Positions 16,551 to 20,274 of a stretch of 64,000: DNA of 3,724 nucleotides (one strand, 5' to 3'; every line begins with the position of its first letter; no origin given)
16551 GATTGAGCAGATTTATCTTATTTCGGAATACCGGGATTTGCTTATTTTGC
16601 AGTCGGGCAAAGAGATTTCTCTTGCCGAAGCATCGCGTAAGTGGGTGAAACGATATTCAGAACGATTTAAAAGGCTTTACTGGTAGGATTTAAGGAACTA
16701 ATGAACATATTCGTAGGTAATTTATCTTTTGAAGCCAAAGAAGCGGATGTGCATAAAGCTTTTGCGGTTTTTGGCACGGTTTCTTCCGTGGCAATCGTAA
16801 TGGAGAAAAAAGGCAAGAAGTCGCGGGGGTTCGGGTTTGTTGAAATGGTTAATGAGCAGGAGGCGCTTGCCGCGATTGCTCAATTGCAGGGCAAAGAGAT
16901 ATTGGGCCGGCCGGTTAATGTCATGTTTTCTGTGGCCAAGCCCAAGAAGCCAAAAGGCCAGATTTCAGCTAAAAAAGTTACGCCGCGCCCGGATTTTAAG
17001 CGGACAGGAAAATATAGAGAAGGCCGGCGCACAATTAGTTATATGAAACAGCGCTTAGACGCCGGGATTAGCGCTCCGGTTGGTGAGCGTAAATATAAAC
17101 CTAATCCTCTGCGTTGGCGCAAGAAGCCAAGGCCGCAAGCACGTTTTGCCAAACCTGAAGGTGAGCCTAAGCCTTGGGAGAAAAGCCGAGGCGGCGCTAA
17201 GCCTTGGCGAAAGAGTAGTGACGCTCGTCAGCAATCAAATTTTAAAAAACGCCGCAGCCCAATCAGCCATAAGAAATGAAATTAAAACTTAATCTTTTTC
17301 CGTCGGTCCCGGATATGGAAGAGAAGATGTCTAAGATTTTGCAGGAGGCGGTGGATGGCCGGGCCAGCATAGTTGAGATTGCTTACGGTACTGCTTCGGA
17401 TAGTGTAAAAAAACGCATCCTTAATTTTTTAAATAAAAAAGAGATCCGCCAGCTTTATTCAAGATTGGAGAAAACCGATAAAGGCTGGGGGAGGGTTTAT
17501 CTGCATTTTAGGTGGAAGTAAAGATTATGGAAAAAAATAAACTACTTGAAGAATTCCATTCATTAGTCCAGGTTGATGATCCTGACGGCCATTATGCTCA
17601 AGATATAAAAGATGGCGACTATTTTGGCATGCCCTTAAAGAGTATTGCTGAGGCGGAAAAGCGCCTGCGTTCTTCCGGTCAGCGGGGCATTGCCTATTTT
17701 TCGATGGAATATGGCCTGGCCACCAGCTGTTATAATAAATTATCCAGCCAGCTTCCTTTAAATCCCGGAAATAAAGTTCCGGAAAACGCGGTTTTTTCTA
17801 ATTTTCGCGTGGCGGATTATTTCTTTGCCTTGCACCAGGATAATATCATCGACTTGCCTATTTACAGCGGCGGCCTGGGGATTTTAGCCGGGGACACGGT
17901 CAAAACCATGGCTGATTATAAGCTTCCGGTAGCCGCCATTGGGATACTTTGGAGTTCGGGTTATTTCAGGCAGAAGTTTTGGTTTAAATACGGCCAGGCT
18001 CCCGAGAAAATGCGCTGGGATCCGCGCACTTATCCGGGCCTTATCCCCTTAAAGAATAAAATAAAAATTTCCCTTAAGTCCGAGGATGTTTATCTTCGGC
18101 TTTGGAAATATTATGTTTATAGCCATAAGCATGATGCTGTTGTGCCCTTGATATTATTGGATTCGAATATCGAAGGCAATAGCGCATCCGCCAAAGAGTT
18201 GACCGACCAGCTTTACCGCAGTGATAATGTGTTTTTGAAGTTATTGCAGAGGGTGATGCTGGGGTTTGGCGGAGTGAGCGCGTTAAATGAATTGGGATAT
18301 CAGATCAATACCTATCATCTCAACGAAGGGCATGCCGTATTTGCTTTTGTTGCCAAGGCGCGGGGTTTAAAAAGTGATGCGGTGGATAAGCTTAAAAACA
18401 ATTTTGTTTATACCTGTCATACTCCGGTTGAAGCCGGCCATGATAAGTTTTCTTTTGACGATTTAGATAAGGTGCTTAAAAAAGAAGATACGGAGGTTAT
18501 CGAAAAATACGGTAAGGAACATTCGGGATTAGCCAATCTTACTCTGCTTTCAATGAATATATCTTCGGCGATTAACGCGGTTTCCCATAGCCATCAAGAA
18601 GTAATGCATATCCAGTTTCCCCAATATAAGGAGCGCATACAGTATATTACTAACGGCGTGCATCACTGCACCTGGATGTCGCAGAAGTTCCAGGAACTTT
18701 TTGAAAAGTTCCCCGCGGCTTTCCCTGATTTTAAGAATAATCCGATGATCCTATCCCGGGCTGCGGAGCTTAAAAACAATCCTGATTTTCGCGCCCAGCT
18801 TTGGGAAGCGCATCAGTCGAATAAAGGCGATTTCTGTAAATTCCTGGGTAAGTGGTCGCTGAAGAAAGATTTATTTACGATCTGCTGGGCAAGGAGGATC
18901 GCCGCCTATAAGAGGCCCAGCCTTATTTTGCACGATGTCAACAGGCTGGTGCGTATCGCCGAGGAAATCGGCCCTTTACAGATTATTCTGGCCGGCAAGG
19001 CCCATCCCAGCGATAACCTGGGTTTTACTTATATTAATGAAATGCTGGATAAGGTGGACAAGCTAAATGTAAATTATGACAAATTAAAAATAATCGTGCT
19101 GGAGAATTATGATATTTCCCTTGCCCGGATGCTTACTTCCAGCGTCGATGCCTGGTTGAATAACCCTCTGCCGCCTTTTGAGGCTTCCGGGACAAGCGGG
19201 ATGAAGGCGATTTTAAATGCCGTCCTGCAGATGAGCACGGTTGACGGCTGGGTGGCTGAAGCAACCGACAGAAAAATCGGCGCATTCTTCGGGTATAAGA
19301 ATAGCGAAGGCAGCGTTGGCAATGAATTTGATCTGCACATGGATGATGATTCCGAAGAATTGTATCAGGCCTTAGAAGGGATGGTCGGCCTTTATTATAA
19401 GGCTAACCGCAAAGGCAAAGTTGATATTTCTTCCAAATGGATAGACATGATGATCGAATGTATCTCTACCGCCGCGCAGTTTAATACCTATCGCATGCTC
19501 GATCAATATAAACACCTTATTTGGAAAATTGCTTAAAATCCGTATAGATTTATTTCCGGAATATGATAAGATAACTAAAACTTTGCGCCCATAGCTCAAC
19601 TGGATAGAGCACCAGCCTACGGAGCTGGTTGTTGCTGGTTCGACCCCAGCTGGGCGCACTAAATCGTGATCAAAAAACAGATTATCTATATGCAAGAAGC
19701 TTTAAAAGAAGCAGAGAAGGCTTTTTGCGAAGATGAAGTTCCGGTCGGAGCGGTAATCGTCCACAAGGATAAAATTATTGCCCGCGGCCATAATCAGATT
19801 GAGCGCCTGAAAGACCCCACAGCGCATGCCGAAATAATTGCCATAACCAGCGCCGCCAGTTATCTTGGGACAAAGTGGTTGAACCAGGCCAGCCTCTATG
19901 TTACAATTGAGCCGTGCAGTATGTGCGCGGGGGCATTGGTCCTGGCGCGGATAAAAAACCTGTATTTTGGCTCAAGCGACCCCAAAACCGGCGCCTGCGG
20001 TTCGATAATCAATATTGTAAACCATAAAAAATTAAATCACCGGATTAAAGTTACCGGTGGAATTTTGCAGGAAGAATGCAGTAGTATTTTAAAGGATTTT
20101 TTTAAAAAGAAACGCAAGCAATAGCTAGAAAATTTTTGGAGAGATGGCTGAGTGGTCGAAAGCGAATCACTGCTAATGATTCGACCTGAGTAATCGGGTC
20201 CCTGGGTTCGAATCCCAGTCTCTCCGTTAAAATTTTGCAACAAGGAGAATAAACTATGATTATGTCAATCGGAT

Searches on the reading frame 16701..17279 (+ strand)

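Call 43: search_protein_families(library=pfam, proteins=[window:16701-17279:+], max_evalue=0.001)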
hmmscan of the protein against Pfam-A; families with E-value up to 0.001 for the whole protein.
window:16701-17279:+ (192 aa): 2 families
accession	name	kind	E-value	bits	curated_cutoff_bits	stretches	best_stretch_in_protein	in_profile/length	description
PF00076.28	RRM_1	-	1.7e-17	63.4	20.7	1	3-72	1-69/70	RNA recognition motif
PF13893.12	RRM_5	-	0.00072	19.7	27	1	13-78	37-100/125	RNA recognition motif. (a.k.a. RRM, RBD, or RNP domain)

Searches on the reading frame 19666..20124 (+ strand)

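Call 43: search_protein_families(library=pfam, proteins=[window:19666-20124:+], max_evalue=0.001)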
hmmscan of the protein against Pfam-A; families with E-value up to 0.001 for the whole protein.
window:19666-20124:+ (152 aa): 3 families
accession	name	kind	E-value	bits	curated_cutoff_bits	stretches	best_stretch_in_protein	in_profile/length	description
PF14437.12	MafB19-deam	-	8e-44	149.4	27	1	6-150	4-142/142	MafB19-like deaminase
PF00383.29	dCMP_cyt_deam_1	-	7e-30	103.4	25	1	6-102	5-101/102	Cytidine and deoxycytidylate deaminase zinc-binding region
PF14439.12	Bd3614-deam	-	0.00045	20.6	38.5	1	49-93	31-76/113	Bd3614-like deaminase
